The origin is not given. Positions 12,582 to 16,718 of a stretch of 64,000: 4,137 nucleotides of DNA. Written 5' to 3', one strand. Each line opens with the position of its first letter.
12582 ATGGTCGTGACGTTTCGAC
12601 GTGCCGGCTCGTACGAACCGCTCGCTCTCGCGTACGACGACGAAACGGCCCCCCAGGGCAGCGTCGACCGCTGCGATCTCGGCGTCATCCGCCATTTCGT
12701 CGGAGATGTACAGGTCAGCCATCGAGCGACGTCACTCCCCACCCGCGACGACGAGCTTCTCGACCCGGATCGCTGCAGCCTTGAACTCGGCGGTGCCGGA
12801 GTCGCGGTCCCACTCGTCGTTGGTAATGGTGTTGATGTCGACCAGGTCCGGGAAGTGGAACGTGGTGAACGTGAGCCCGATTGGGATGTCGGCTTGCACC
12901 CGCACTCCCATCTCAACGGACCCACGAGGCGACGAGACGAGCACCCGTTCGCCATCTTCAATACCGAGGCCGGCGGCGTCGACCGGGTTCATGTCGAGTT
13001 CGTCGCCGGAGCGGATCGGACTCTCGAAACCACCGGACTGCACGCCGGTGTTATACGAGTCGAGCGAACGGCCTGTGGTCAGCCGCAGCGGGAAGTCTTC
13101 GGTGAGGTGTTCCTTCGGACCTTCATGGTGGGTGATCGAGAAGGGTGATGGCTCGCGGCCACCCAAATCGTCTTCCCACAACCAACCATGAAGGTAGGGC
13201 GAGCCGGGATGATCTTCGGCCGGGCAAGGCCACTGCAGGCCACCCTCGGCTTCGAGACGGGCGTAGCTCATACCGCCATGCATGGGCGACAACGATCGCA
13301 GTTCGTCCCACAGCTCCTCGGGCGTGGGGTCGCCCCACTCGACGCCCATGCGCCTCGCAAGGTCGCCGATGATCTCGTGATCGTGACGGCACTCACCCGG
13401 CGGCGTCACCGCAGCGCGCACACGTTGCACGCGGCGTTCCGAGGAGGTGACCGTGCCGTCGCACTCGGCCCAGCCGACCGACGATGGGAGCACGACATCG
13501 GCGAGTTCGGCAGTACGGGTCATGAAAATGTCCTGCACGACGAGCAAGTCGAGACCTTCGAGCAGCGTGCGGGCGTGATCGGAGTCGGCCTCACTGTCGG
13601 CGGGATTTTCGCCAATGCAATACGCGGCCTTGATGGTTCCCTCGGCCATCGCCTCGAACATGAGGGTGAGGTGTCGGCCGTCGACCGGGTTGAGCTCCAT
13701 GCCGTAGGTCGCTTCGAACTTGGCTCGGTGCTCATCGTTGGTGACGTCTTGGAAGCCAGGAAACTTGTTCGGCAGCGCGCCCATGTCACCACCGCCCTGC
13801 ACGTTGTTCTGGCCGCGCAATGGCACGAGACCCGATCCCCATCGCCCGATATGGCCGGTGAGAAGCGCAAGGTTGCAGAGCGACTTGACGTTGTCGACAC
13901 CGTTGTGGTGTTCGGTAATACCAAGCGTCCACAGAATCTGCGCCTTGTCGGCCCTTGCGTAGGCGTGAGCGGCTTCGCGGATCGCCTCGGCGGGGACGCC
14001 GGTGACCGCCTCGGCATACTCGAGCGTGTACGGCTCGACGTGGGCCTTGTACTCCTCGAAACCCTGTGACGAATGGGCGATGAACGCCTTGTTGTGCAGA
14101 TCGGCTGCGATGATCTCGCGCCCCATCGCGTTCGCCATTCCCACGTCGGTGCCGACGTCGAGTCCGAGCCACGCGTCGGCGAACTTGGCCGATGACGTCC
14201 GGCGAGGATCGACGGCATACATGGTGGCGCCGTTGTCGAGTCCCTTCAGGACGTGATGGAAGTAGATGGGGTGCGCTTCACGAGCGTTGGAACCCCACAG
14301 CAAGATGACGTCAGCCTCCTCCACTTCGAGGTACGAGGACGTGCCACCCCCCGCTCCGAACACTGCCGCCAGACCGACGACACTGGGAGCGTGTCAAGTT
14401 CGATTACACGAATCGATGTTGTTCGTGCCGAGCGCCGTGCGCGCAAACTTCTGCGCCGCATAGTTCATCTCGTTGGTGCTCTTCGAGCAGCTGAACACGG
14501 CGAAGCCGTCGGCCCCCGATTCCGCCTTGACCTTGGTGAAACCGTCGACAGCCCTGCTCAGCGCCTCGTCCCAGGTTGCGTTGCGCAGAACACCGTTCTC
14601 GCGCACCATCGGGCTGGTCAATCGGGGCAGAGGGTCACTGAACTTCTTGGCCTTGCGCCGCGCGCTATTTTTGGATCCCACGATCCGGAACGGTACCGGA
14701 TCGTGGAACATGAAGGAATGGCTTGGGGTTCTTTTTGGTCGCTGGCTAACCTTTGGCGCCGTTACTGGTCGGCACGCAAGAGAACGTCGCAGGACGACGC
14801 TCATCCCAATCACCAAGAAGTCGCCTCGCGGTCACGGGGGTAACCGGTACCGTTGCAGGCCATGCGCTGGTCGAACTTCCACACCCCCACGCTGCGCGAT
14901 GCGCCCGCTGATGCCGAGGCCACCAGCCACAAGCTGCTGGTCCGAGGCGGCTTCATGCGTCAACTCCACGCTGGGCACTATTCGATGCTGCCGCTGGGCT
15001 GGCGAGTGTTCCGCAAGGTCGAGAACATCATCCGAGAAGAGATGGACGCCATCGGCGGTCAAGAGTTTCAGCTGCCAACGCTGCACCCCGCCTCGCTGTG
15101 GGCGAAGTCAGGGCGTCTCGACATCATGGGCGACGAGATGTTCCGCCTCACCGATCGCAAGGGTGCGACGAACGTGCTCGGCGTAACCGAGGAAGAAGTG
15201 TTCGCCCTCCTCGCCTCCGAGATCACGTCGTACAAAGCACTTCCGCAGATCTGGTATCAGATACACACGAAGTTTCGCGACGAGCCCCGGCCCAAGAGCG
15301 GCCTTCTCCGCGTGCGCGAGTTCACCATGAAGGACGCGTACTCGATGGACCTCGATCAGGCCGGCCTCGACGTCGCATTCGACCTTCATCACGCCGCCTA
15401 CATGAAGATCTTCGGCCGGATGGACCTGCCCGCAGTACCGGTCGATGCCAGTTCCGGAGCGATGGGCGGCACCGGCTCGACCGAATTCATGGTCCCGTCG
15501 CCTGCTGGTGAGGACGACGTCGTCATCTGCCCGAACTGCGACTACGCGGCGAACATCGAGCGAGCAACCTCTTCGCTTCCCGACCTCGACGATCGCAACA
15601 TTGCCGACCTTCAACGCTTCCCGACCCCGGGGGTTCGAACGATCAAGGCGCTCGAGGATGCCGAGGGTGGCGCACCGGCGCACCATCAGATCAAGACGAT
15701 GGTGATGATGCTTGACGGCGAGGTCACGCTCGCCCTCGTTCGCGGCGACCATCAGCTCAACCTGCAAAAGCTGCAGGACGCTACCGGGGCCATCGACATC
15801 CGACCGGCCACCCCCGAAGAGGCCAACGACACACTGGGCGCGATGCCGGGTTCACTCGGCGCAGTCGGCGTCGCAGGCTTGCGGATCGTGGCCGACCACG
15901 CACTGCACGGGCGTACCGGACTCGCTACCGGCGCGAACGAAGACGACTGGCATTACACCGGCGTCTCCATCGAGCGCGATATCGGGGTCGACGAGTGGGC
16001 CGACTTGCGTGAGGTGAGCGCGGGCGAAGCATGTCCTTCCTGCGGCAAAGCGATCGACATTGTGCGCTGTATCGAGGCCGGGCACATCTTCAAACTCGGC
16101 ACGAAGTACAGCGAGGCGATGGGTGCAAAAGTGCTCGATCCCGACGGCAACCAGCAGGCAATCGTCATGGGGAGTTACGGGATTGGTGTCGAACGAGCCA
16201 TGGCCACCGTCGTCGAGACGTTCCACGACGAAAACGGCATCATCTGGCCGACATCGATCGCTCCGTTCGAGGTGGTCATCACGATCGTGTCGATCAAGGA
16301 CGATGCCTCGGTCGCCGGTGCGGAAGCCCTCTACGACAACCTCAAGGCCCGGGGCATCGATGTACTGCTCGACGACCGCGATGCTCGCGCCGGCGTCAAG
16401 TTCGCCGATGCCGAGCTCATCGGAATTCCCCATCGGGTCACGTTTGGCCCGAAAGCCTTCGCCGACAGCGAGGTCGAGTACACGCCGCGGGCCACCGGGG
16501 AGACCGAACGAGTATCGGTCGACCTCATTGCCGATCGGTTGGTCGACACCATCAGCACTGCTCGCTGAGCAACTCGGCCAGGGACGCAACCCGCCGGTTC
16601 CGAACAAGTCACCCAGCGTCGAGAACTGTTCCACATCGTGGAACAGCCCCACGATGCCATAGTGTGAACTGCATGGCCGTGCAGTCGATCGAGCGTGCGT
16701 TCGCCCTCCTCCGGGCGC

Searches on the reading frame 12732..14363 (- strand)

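Call 9: search_protein_families(library=pfam, proteins=[window:12732-14363:-])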
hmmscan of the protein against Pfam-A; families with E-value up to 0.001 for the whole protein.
window:12732-14363:- (543 aa): 2 families
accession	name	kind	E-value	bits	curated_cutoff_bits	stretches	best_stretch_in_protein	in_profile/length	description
PF00384.28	Molybdopterin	-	9e-52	176.7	24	1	13-337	104-352/353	Molybdopterin oxidoreductase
PF01568.27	Molydop_binding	-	3.6e-22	78.9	26.8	1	426-530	1-109/110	Molydopterin dinucleotide binding domain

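Call 40: search_protein_families(library=ncbifam, proteins=[window:12732-14363:-], max_evalue=0.00001)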
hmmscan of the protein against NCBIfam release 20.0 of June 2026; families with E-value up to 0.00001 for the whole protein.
window:12732-14363:- (543 aa): 26 families (the best 25 are shown)
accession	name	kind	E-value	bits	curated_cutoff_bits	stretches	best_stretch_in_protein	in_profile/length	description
TIGR01591.1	Fdh-alpha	equivalog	4.1e-153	510.9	666.25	1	2-534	141-672/672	formate dehydrogenase subunit alpha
NF047855.1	AssmNtatRedNasC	equivalog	3.2e-101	339.7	1100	1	6-535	170-707/708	assimilatory nitrate reductase catalytic subunit NasC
NF041323.1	Nitr_red_NasA_Halo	equivalog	2e-82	277.8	1000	1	2-534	138-672/673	assimilatory nitrate reductase NasA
TIGR01701.1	Fdhalpha-like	subfamily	6.3e-58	196.6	582.15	1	2-535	184-742/744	FdhF/YdeP family oxidoreductase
NF010055.0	PRK13532.1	equivalog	1.8e-51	175.4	904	3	98-342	324-574/830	nitrate reductase catalytic subunit NapA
TIGR01706.1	NAPA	equivalog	3.3e-48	164.6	930.55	3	99-342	325-574/830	periplasmic nitrate reductase subunit alpha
TIGR01553.1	formate-DH-alph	equivalog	6.8e-45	153.2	814.2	3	103-214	360-475/1009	formate dehydrogenase-N subunit alpha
NF041513.1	formate_DH_Act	exception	3.6e-40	137.6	1400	3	2-96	198-292/1067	formate dehydrogenase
TIGR02166.1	dmsA_ynfE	subfamily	3.5e-38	131.2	777.7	2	8-342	203-560/794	DMSO/selenate family reductase complex A subunit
TIGR03479.1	DMSO_red_II_alp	subfamily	1.6e-37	129.1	984.75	2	102-340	388-644/913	molybdopterin-dependent oxidoreductase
TIGR00509.1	bisC_fam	subfamily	7.4e-37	127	1017.55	1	15-342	166-513/772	molybdopterin guanine dinucleotide-containing S/N-oxide reductase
NF012032.0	PRK15488.1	equivalog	2.8e-27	95.1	694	1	36-342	217-530/759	thiosulfate reductase PhsA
TIGR02693.1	arsenite_ox_L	equivalog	3.2e-26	91.6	359.05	1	9-339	213-573/806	arsenate reductase (azurin) large subunit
NF007406.0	PRK09939.1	equivalog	2.1e-25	89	1473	1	73-281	283-493/759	acid resistance putative oxidoreductase YdeP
NF011682.0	PRK15102.1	equivalog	1.1e-20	73.4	909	1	41-342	252-571/829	trimethylamine-N-oxide reductase TorA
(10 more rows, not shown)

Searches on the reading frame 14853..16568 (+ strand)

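Call 9: search_protein_families(library=pfam, proteins=[window:14853-16568:+])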
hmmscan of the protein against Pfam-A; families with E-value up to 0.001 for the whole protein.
window:14853-16568:+ (571 aa): 3 families
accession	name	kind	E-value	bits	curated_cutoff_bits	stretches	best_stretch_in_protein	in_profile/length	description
PF00587.30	tRNA-synt_2b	-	3.9e-22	79.6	29.3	1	97-456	1-178/179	tRNA synthetase class II core domain (G, H, P, S and T)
PF04073.20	tRNA_edit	-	1.2e-19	71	25.5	1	258-367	1-112/123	Aminoacyl-tRNA editing domain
PF03129.25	HGTP_anticodon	-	5.7e-18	65.3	21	1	473-564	1-92/94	Anticodon binding domain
